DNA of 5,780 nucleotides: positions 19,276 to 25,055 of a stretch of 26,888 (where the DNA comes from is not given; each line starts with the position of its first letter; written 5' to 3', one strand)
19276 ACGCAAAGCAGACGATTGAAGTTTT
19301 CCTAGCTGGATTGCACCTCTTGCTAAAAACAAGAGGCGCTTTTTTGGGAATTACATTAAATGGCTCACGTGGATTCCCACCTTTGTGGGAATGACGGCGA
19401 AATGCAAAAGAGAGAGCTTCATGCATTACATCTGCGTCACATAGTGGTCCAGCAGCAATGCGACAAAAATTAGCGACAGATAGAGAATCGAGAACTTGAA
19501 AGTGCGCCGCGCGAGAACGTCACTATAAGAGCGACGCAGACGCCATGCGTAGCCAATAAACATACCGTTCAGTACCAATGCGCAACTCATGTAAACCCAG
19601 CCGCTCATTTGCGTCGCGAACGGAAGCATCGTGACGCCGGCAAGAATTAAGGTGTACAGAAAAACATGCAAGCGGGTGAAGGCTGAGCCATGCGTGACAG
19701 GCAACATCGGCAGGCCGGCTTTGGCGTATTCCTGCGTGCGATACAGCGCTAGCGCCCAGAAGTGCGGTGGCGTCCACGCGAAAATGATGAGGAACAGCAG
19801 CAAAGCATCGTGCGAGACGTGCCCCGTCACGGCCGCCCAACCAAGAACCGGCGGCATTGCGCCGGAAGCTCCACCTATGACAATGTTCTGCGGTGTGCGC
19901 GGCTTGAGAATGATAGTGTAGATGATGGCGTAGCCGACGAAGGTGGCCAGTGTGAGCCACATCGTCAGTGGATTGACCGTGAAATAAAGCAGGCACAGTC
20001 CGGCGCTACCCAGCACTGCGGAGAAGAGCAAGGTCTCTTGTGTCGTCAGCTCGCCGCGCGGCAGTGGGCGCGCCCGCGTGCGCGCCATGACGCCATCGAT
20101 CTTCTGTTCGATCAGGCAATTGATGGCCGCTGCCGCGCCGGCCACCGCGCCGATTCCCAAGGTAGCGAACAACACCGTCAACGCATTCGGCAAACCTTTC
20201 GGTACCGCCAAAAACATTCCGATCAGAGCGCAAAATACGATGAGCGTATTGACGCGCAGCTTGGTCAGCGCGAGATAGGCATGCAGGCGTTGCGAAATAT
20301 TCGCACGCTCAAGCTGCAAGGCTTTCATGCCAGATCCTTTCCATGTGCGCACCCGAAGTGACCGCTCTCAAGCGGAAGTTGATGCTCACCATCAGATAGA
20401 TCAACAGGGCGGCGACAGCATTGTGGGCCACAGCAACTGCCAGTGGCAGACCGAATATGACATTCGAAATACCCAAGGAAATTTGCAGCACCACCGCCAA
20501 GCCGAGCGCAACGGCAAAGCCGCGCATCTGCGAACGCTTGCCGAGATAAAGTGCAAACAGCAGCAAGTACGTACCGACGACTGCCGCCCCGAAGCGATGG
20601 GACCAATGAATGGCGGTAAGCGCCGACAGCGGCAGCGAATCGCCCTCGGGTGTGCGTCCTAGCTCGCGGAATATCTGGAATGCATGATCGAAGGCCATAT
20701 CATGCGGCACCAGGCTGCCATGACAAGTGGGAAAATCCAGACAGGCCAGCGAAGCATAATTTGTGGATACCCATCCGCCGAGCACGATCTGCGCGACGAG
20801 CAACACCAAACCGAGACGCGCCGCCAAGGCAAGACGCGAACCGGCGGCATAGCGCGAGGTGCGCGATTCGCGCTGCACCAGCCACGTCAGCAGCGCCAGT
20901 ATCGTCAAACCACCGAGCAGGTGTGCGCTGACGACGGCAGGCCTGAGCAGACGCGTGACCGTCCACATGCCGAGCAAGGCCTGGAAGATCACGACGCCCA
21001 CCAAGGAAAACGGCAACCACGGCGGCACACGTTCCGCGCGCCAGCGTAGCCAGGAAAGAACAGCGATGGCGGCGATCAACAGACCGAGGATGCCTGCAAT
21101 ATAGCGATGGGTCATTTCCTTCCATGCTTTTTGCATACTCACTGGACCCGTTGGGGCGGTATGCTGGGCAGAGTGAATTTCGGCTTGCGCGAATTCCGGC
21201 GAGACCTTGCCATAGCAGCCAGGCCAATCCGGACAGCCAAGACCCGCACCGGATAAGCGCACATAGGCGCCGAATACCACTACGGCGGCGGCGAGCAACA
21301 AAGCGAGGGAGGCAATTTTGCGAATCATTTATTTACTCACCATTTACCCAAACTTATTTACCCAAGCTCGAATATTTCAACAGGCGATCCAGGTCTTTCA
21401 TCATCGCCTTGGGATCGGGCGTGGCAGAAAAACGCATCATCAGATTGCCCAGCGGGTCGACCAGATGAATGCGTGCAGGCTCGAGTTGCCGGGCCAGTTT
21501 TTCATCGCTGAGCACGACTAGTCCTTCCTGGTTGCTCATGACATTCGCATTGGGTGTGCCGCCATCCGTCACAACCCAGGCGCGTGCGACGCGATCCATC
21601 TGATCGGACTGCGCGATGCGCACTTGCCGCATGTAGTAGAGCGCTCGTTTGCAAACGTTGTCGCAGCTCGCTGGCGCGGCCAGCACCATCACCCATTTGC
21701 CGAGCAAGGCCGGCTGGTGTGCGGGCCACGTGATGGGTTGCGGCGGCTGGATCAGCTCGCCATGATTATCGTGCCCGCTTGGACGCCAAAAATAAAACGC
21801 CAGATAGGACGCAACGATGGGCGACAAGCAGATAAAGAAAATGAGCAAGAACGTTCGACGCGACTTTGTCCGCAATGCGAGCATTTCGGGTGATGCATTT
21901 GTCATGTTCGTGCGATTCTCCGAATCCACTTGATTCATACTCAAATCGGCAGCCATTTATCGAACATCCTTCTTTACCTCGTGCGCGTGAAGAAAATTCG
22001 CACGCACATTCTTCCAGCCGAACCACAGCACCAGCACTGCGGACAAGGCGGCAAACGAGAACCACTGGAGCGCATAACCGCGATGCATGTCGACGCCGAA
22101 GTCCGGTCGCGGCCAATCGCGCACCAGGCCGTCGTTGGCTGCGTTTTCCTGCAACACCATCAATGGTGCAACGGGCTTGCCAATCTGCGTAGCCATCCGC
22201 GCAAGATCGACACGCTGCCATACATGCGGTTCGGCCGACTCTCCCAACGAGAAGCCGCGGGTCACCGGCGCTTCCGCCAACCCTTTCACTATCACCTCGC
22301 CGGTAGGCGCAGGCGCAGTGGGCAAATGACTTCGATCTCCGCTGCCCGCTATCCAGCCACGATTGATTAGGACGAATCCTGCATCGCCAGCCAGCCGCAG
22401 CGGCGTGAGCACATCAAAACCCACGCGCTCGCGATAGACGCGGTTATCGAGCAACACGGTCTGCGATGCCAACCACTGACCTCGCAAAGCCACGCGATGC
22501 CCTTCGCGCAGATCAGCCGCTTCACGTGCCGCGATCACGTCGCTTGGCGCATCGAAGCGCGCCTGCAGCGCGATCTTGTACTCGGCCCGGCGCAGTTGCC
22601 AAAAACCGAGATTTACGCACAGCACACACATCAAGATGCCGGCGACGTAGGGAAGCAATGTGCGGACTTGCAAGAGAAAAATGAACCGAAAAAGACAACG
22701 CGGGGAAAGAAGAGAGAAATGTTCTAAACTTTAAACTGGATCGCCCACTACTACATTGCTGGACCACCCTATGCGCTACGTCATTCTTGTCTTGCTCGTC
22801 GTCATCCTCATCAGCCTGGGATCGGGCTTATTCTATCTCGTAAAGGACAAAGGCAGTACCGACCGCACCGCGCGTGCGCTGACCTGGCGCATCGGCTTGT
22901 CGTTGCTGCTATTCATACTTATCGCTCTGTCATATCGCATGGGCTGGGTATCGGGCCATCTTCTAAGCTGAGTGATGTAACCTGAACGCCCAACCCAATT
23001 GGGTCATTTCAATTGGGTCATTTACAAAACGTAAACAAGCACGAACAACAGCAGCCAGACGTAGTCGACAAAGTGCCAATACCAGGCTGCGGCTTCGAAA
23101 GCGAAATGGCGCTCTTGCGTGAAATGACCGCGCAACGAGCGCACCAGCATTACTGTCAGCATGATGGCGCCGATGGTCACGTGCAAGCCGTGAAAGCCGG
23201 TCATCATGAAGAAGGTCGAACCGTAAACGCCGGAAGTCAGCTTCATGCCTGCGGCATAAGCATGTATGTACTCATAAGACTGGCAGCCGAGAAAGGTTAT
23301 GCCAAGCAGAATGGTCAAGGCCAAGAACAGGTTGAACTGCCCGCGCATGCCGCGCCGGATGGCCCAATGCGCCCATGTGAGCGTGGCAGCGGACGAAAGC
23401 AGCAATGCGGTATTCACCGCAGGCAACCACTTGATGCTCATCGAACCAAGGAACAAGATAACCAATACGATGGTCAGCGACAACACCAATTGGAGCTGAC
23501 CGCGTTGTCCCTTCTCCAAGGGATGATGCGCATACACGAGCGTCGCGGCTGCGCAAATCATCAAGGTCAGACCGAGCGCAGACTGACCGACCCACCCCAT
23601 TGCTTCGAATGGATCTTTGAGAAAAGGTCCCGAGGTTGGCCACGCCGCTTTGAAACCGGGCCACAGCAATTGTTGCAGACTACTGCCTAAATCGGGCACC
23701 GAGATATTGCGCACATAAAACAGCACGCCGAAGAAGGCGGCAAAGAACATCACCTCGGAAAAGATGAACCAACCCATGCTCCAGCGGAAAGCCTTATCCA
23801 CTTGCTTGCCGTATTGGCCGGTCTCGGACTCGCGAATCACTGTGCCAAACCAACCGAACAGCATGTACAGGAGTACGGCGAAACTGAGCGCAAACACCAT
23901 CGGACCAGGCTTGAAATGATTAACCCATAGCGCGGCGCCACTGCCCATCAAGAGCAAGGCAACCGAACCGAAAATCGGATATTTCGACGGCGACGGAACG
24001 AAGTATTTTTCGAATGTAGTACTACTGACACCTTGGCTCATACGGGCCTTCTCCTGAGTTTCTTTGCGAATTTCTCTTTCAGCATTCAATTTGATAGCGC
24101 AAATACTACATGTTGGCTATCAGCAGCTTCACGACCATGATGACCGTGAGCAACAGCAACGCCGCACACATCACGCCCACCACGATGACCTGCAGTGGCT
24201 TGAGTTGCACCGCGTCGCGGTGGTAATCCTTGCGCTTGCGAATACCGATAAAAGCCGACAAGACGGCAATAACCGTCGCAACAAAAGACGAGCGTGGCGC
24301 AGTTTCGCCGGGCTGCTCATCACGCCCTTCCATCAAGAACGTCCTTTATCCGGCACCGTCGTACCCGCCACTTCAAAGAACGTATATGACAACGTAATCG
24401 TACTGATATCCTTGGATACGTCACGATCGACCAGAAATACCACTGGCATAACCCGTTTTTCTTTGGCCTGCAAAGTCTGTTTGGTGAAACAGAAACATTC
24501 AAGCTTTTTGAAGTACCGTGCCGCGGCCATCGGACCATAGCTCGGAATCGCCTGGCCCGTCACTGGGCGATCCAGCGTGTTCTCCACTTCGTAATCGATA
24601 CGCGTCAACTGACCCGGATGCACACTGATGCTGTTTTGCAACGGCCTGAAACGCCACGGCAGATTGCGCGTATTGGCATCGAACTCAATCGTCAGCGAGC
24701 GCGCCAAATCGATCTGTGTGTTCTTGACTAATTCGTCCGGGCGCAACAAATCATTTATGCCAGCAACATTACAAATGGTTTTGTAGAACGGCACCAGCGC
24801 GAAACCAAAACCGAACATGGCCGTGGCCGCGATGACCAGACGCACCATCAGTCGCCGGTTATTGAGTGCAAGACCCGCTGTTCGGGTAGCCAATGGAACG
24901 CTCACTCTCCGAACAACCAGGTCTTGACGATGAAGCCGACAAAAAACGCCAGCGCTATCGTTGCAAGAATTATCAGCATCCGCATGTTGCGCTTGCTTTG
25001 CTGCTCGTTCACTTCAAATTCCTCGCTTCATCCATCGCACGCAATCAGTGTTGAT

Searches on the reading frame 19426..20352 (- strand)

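Call 69: search_protein_families(library=pfam, proteins=[window:19426-20352:-], max_evalue=0.001)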
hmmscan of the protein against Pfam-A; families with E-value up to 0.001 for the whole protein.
window:19426-20352:- (308 aa): 1 family
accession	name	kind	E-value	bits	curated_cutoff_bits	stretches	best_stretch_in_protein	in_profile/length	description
PF01040.23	UbiA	-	4.5e-66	223.1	34.2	1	39-288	2-248/250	UbiA prenyltransferase family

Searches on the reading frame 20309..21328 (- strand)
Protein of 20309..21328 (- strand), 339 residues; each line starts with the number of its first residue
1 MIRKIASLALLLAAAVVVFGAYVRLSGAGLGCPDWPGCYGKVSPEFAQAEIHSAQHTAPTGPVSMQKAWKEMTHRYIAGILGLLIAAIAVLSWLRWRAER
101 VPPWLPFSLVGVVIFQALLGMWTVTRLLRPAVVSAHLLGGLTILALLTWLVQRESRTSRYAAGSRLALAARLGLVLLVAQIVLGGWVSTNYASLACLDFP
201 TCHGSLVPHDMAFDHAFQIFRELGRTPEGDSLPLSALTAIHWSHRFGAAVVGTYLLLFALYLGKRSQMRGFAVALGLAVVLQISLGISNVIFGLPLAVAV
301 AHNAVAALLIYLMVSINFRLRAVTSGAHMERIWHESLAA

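Call 69: search_protein_families(library=pfam, proteins=[window:20309-21328:-], max_evalue=0.001)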
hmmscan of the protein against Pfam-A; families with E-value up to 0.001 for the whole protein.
window:20309-21328:- (339 aa): 1 family
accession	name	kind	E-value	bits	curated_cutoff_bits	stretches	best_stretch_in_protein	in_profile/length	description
PF02628.20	COX15-CtaA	-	8.9e-79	265.3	29.9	1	5-314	3-322/322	Cytochrome oxidase assembly protein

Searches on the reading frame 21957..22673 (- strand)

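Call 32: search_protein_families(library=pfam, proteins=[window:21957-22673:-], max_evalue=0.01)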
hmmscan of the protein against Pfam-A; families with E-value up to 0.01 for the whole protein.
window:21957-22673:- (238 aa): 1 family
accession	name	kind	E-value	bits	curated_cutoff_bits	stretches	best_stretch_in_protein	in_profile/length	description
PF02104.20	SURF1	-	6.9e-41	141.3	23.4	1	14-209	2-205/205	SURF1 family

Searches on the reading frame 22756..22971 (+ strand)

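Call 32: search_protein_families(library=pfam, proteins=[window:22756-22971:+], max_evalue=0.01)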
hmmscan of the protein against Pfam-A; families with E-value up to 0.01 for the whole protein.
window:22756-22971:+ (71 aa): 2 families
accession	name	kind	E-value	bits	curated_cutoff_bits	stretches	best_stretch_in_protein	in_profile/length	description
PF11137.13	DUF2909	-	1.4e-23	82.9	31.4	1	6-65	1-60/60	Protein of unknown function (DUF2909)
PF08449.17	UAA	-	0.0038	16.8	26.2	1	7-60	119-176/311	UAA transporter family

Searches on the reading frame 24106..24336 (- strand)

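Call 32: search_protein_families(library=pfam, proteins=[window:24106-24336:-], max_evalue=0.01)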
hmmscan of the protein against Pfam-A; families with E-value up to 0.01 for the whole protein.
window:24106-24336:- (76 aa): 2 families
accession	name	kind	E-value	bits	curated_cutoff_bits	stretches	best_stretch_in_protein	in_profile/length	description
PF11174.13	DUF2970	-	7e-17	61.4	27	1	18-72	1-55/56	Protein of unknown function (DUF2970)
PF04932.20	Wzy_C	-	0.0074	16.5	31.7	1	15-70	16-61/149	O-Antigen ligase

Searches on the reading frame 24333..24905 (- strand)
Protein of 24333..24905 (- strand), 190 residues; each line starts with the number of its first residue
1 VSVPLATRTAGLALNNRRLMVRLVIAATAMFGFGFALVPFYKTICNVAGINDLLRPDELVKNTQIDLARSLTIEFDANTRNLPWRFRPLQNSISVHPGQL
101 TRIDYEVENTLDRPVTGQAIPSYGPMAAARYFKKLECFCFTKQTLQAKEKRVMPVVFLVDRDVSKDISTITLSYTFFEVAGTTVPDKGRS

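Call 32: search_protein_families(library=pfam, proteins=[window:24333-24905:-], max_evalue=0.01)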
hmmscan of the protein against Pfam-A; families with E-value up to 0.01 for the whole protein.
window:24333-24905:- (190 aa): 1 family
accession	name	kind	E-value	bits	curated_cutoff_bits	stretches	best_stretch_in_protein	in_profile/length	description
PF04442.19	CtaG_Cox11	-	2.2e-50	171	25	1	37-178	1-148/148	Cytochrome c oxidase assembly protein CtaG/Cox11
